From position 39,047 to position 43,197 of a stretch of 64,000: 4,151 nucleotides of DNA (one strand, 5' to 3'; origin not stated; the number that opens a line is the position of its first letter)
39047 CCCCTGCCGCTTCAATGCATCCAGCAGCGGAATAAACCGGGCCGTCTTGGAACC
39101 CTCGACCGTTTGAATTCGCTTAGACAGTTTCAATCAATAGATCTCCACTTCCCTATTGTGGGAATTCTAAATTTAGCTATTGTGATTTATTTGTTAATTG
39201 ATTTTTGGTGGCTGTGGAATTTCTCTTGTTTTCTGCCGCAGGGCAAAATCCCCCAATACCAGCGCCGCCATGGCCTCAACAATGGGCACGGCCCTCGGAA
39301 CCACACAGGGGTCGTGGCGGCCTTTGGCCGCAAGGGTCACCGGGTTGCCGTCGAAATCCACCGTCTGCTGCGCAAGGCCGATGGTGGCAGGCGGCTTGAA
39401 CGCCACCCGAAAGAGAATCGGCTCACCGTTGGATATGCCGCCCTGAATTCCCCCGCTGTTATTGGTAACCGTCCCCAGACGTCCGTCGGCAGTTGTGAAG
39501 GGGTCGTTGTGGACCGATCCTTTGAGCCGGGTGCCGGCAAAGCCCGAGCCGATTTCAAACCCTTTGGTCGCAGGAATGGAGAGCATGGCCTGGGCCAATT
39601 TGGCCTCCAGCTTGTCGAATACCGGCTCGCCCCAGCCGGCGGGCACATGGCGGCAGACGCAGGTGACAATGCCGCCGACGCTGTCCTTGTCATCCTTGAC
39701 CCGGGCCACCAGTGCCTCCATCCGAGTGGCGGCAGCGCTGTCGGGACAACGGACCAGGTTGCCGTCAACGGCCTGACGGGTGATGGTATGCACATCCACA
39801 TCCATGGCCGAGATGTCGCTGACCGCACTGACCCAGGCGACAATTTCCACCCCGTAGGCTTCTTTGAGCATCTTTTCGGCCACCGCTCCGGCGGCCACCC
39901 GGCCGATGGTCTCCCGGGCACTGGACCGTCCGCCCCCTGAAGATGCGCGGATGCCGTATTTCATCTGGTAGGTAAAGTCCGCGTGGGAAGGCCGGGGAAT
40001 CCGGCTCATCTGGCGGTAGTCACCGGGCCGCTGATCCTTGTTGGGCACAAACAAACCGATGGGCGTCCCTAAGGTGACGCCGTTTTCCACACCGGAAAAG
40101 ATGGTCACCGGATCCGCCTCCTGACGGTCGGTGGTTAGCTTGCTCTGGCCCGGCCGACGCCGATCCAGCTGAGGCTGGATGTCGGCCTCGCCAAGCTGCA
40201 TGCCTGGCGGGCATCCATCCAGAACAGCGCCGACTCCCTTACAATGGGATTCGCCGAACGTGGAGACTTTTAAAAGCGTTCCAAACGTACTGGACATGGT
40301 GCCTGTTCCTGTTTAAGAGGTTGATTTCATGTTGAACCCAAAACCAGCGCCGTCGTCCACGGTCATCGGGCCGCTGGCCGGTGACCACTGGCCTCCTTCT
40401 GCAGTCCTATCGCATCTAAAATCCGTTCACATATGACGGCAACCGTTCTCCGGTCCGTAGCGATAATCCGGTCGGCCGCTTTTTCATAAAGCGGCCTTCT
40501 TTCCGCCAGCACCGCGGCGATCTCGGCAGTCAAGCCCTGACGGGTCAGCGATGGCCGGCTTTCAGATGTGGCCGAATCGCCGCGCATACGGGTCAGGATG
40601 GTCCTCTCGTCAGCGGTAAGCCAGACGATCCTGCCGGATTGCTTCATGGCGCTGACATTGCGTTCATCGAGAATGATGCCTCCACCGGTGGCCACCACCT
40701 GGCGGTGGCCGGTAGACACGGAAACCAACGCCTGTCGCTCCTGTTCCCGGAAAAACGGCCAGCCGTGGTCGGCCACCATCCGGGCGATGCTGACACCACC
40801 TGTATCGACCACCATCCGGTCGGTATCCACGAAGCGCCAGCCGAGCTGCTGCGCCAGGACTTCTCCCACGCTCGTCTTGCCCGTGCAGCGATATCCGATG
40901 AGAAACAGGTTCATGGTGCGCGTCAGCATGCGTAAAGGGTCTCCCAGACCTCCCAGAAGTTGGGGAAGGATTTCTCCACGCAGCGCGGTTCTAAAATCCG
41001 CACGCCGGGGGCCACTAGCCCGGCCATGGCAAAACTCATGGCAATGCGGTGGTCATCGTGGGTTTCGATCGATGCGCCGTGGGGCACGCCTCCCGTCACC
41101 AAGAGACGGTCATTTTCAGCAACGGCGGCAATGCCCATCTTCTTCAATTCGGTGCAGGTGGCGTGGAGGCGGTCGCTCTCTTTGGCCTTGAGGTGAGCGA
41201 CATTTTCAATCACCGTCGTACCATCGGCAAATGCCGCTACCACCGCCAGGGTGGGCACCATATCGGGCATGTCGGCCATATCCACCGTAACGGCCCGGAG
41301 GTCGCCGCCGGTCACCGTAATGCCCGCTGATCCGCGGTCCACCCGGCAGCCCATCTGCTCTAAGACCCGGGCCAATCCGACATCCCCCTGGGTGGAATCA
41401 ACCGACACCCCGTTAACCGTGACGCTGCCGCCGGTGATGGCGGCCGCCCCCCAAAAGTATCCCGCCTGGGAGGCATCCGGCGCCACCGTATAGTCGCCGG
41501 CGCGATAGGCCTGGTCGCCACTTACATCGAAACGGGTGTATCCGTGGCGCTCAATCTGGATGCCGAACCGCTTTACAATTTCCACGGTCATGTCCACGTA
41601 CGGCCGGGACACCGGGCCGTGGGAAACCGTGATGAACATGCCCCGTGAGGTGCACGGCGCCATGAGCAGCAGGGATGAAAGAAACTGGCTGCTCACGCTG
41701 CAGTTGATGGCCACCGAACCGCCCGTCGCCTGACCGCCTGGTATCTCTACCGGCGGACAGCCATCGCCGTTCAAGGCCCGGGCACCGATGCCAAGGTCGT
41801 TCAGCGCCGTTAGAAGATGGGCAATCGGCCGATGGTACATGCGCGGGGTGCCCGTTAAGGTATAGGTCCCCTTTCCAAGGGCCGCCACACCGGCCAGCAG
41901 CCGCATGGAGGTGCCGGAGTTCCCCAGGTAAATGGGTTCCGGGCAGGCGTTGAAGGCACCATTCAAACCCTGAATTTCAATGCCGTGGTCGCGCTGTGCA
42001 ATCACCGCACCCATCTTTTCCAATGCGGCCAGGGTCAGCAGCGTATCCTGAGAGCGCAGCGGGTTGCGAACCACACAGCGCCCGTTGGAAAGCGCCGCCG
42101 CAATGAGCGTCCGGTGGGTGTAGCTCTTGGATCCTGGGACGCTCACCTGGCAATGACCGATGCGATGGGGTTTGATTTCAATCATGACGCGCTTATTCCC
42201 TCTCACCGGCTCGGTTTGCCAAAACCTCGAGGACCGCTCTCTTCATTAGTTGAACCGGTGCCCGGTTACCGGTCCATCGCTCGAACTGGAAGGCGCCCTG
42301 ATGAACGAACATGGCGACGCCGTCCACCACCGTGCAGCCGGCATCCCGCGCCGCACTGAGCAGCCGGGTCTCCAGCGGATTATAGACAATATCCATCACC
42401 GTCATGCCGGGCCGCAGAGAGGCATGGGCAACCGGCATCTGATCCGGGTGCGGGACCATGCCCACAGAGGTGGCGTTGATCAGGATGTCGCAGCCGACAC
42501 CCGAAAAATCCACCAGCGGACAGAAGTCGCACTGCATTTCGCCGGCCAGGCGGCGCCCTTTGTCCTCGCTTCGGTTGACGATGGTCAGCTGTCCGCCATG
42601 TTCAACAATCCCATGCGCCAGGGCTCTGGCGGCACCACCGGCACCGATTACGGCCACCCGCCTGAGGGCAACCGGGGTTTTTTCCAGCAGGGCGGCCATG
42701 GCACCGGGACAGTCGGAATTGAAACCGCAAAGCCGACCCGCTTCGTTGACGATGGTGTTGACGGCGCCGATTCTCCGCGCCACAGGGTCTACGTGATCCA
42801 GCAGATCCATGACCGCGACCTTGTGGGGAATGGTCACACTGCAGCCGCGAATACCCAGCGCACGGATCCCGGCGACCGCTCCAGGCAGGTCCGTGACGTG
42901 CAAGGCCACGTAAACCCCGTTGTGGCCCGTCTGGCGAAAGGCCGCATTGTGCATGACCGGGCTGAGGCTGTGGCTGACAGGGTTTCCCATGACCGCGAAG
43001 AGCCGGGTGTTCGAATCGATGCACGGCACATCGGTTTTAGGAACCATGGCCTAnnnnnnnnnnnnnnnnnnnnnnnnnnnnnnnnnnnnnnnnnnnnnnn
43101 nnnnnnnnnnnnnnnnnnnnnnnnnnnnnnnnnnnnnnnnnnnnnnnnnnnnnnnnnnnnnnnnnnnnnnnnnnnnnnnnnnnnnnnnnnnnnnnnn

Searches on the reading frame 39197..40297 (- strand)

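Call 35: search_protein_families(library=ncbifam, proteins=[window:39197-40297:-])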
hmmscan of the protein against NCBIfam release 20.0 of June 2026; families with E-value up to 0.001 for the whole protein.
window:39197-40297:- (367 aa): 3 families
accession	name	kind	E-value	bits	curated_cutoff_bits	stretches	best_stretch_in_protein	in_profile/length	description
TIGR00033.1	aroC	equivalog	1.5e-142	474.7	212.2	1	9-357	1-349/351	chorismate synthase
NF003793.1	PRK05382.1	equivalog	1.3e-139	464.8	321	1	10-354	1-344/344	chorismate synthase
NF009113.0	PRK12463.1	equivalog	1.6e-54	185.4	799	1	12-353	4-365/390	chorismate synthase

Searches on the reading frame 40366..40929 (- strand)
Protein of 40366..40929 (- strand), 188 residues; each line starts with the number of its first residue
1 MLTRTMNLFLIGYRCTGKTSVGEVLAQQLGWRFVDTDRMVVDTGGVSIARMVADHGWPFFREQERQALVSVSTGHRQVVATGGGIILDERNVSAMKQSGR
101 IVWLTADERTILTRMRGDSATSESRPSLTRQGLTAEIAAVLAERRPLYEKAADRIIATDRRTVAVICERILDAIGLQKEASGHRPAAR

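Call 35: search_protein_families(library=ncbifam, proteins=[window:40366-40929:-])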
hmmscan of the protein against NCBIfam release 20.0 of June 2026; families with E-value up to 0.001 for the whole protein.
window:40366-40929:- (188 aa): 13 families
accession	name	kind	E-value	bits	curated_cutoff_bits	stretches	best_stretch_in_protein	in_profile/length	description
NF002988.0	PRK03731.1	equivalog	6.5e-48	162.7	161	1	5-174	2-168/174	shikimate kinase AroL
NF010553.0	PRK13947.1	equivalog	3.5e-35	121.7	204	1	7-173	3-164/173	shikimate kinase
NF010552.0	PRK13946.1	equivalog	1.1e-29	103.5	186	1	5-178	23-191/198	shikimate kinase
NF040667.1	hom_kin_desulfo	exception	1.8e-27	96.3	197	1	8-173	3-161/163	homoserine kinase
NF006015.0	PRK08154.1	subfamily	3e-26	92.3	204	1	6-175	137-303/314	anaerobic benzoate catabolism transcriptional regulator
NF010554.0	PRK13948.1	equivalog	4.5e-25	88.3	217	1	8-174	13-173/192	shikimate kinase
NF006610.0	PRK09169.1-4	subfamily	1.1e-23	81.9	4299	1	8-161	2868-3017/3056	hypothetical protein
NF010555.0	PRK13949.1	equivalog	1.2e-23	84.1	180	1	7-167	3-162/175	shikimate kinase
NF003456.0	PRK05057.1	equivalog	2.7e-23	82.8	195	1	4-174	3-170/173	shikimate kinase AroK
NF010556.0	PRK13951.1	equivalog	9.2e-16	57.8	560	1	6-169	1-158/492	bifunctional shikimate kinase AroK/3-dehydroquinate synthase AroB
NF010627.0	PRK14021.1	equivalog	2.7e-14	52.5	565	1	8-174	9-174/542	bifunctional shikimate kinase/3-dehydroquinate synthase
NF001866.0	PRK00625.1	equivalog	9.3e-13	48.7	142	1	6-117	1-115/173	shikimate kinase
NF003437.0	PRK04965.1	equivalog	0.00073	18.6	392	1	64-180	130-241/378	NADH:flavorubredoxin reductase NorW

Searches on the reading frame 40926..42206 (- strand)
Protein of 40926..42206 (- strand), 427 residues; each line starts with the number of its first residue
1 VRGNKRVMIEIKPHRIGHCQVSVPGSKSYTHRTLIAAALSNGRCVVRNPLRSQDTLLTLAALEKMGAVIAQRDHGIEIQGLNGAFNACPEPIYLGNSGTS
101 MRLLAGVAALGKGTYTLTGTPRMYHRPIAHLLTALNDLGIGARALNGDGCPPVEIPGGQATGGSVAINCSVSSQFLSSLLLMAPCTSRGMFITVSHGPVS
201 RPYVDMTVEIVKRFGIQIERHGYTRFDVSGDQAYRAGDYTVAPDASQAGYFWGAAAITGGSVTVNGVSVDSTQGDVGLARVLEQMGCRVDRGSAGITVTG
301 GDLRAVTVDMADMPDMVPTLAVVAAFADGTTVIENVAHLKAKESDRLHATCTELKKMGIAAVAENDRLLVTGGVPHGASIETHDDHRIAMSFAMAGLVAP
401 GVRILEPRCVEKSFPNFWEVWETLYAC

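Call 35: search_protein_families(library=ncbifam, proteins=[window:40926-42206:-])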
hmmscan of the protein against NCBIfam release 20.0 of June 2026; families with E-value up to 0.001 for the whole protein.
window:40926-42206:- (427 aa): 6 families
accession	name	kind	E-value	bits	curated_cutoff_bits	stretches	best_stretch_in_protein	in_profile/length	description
TIGR01356.1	aroA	equivalog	5.4e-133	443.8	287.25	1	20-425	2-413/415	3-phosphoshikimate 1-carboxyvinyltransferase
NF008816.0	PRK11860.1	equivalog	1e-105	354.3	943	1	9-420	7-431/662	bifunctional 3-phosphoshikimate 1-carboxyvinyltransferase/cytidylate kinase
NF011381.1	PRK14806.1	equivalog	2.6e-67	227.6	902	1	5-420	300-722/733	bifunctional prephenate dehydrogenase/3-phosphoshikimate 1-carboxyvinyltransferase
NF006873.0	PRK09369.1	subfamily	1.6e-28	99.6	297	1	18-403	13-388/419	UDP-N-acetylglucosamine 1-carboxyvinyltransferase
TIGR01072.1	murA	equivalog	9.7e-27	93.8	392.7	1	19-405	14-390/416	UDP-N-acetylglucosamine 1-carboxyvinyltransferase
NF009470.0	PRK12830.1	equivalog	7.9e-13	47.9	552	1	18-405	13-389/417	UDP-N-acetylglucosamine 1-carboxyvinyltransferase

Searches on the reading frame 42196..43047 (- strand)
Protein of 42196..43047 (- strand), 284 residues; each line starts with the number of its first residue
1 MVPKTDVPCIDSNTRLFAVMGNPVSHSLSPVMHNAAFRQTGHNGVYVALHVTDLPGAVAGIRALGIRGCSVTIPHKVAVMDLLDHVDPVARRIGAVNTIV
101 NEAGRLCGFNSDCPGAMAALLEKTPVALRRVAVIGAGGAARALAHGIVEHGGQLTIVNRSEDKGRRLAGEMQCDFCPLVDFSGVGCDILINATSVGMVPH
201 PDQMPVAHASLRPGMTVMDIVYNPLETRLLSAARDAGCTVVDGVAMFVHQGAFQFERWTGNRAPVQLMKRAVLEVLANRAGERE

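Call 35: search_protein_families(library=ncbifam, proteins=[window:42196-43047:-])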
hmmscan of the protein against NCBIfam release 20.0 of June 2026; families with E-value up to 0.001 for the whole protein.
window:42196-43047:- (284 aa): 20 families
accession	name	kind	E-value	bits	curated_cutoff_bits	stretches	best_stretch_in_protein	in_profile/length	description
NF001319.0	PRK00258.3-3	equivalog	4.5e-87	291.6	252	1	10-279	2-277/279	shikimate dehydrogenase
TIGR00507.1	aroE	equivalog_domain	3.1e-78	262.7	200.2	1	16-276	2-269/270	shikimate dehydrogenase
NF001314.0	PRK00258.2-2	equivalog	3.5e-64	216.6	248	1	10-277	3-289/290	shikimate dehydrogenase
NF001322.0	PRK00258.3-6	equivalog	6.6e-64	215.9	285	1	15-277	6-268/272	shikimate dehydrogenase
NF001312.0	PRK00258.1-4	equivalog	2e-61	207.7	295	1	14-273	9-279/285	shikimate dehydrogenase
NF009200.0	PRK12548.1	subfamily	5.2e-59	200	432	2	10-162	5-161/289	shikimate dehydrogenase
NF001313.0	PRK00258.2-1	equivalog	2.5e-57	194.6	431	2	10-159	5-158/290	shikimate dehydrogenase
NF001315.0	PRK00258.2-4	equivalog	9.8e-55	185.7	413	1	10-273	3-280/284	shikimate dehydrogenase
NF001316.0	PRK00258.2-5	equivalog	2.9e-54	184.1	247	1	15-275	2-260/263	shikimate dehydrogenase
NF009202.0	PRK12550.1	equivalog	2.3e-52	177.9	306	1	31-271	25-266/272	shikimate 5-dehydrogenase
NF001311.0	PRK00258.1-3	equivalog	3.7e-52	177.2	235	1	15-278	6-275/279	shikimate dehydrogenase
NF009201.0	PRK12549.1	subfamily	1.5e-50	172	235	1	16-274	9-282/286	shikimate dehydrogenase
NF009390.0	PRK12749.1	equivalog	6e-47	160.4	349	1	15-271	8-283/288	quinate/shikimate dehydrogenase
NF001310.0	PRK00258.1-2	equivalog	4.9e-43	147.3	221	1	15-267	3-267/279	shikimate dehydrogenase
NF006802.0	PRK09310.1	equivalog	9.7e-41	140.1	598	1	12-263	213-458/477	bifunctional 3-dehydroquinate dehydratase/shikimate dehydrogenase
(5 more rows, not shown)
